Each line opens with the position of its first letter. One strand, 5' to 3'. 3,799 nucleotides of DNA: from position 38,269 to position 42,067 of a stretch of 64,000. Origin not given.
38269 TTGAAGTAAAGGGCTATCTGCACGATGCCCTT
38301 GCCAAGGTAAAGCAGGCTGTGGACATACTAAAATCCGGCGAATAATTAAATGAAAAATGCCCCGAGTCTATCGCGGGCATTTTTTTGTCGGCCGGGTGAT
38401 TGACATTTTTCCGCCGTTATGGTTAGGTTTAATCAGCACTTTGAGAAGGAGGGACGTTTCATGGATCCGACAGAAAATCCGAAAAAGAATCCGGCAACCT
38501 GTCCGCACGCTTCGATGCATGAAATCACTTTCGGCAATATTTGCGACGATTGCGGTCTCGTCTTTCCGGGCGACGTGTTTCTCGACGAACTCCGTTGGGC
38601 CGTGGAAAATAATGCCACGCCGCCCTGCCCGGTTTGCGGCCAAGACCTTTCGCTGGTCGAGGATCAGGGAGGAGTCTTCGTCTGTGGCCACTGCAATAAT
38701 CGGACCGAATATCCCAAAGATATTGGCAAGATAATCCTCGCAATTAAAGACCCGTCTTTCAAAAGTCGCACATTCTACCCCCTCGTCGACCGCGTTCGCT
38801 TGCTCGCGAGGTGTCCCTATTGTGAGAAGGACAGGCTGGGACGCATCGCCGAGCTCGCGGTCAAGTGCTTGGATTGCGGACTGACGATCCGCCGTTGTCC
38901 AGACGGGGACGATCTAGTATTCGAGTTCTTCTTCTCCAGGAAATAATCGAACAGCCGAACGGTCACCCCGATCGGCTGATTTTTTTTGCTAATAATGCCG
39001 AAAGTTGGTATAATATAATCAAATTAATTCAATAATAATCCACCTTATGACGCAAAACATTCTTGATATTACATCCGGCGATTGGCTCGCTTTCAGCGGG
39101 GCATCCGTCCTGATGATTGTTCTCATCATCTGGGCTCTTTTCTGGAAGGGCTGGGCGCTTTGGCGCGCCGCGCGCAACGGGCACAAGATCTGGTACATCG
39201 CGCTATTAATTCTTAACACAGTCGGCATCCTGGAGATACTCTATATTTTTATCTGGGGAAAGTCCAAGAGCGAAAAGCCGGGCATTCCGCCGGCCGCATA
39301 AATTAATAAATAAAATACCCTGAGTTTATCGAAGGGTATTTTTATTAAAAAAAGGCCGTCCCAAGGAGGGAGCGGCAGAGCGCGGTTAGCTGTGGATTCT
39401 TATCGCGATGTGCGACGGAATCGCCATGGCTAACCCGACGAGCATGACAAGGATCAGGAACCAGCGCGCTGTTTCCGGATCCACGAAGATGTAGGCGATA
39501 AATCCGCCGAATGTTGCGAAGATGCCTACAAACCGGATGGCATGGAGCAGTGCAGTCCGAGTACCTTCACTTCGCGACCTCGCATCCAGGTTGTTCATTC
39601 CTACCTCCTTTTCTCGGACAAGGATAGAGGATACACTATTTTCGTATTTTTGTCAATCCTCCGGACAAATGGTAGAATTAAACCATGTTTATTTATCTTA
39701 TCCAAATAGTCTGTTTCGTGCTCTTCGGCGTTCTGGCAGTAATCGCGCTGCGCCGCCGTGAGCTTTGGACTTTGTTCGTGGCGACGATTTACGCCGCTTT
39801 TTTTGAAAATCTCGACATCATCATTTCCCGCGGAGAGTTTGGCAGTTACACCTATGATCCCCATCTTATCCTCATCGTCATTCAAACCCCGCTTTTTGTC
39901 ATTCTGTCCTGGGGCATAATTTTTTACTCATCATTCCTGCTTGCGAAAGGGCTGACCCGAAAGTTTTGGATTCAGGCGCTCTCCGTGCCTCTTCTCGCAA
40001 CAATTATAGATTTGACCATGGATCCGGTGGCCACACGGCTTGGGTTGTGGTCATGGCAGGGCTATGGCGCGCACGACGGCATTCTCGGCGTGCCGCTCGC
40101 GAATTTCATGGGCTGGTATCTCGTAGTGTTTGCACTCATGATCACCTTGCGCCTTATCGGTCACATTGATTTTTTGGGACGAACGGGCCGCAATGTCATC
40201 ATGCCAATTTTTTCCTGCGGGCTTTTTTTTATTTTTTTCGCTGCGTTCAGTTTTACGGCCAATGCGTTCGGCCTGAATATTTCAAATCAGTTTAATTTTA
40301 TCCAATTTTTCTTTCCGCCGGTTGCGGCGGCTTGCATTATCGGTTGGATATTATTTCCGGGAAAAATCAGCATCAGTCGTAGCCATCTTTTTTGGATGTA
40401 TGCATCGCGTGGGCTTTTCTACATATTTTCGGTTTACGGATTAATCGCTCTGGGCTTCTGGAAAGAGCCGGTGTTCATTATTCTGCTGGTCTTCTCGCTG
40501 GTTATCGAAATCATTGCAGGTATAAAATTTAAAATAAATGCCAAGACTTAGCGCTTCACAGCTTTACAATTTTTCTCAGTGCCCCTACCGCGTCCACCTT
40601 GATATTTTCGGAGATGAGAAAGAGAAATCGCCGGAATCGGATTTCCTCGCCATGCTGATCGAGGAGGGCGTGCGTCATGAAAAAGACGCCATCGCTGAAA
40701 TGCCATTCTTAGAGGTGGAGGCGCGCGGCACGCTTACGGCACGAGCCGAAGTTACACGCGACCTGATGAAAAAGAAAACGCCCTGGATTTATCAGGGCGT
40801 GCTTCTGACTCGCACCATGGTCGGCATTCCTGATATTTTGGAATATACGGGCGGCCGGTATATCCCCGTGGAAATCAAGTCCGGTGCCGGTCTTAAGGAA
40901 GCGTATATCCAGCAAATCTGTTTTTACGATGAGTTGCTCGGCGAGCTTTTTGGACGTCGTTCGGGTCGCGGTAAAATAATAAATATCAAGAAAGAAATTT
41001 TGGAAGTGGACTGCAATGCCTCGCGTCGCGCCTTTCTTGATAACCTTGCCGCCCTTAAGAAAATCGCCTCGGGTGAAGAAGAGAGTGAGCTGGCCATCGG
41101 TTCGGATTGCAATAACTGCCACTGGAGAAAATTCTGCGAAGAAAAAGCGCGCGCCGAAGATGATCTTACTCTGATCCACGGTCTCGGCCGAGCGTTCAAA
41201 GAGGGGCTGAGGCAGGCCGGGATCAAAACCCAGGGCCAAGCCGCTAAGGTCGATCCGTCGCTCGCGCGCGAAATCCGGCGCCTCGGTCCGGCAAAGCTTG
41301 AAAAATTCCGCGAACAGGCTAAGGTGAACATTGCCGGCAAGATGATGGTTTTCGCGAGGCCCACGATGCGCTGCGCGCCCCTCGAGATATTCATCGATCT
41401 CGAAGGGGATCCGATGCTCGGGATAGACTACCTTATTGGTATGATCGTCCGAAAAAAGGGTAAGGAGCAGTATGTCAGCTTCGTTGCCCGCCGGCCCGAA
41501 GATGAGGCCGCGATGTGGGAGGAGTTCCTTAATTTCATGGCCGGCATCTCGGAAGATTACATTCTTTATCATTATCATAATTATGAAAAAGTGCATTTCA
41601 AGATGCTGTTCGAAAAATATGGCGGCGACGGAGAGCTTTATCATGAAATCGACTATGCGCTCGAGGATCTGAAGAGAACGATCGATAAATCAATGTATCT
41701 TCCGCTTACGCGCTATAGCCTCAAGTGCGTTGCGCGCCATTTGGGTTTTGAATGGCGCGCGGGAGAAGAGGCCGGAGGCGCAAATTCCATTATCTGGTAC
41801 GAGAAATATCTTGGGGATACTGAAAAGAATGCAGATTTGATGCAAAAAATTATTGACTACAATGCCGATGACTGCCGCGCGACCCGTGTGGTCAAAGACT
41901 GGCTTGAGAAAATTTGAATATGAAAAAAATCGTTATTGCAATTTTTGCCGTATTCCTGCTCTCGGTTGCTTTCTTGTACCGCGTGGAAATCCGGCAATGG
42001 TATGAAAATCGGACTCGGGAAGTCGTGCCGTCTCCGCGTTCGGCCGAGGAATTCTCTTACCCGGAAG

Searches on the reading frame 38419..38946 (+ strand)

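Call 53: search_protein_families(library=pfam, max_evalue=0.001, proteins=[window:38419-38946:+])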
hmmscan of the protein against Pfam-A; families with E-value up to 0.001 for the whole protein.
window:38419-38946:+ (175 aa): 2 families
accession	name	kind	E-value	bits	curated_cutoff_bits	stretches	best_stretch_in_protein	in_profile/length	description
PF14768.12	RPA_interact_C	-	4.5e-05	24.3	25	0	132-159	2-27/80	Replication protein A interacting C-terminal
PF12760.12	Zn_ribbon_IS1595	-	0.00091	19.6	25.4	0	54-94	9-45/46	Transposase zinc-ribbon domain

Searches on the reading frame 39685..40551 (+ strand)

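Call 53: search_protein_families(library=pfam, max_evalue=0.001, proteins=[window:39685-40551:+])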
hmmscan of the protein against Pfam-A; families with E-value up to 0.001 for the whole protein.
window:39685-40551:+ (288 aa): 2 families
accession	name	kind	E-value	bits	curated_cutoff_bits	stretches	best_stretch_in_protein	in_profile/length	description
PF04240.17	Caroten_synth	-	2.9e-19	70.2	25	1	9-192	8-193/209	Carotenoid biosynthesis protein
PF25085.1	DUF7802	-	3.2e-05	23.4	27.4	1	9-160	60-216/425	Domain of unknown function (DUF7802)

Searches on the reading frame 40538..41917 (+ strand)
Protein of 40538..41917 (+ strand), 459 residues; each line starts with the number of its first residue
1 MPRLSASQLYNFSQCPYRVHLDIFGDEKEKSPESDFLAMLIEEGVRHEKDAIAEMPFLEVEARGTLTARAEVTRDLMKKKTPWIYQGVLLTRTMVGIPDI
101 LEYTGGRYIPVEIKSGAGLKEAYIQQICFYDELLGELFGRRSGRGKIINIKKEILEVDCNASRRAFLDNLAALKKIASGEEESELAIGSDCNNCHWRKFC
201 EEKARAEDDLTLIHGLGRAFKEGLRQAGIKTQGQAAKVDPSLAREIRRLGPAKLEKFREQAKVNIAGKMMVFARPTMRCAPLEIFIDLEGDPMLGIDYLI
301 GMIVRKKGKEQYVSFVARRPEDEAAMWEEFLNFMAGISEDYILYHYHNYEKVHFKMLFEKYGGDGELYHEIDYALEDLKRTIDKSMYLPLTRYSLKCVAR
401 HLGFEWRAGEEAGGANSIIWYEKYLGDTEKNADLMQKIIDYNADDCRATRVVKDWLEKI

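Call 53: search_protein_families(library=pfam, max_evalue=0.001, proteins=[window:40538-41917:+])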
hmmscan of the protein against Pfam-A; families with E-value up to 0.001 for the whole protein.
window:40538-41917:+ (459 aa): 3 families
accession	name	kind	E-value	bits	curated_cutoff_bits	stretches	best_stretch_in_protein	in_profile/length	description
PF13482.12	RNase_H_2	-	9.4e-27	94.4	22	1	284-456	1-164/165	RNase_H superfamily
PF01930.23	Cas_Cas4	-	1.3e-05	25.8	22.7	1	98-200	56-158/160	Domain of unknown function DUF83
PF12705.13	PDDEXK_1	-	0.0003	21.2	22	0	32-200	59-246/247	PD-(D/E)XK nuclease superfamily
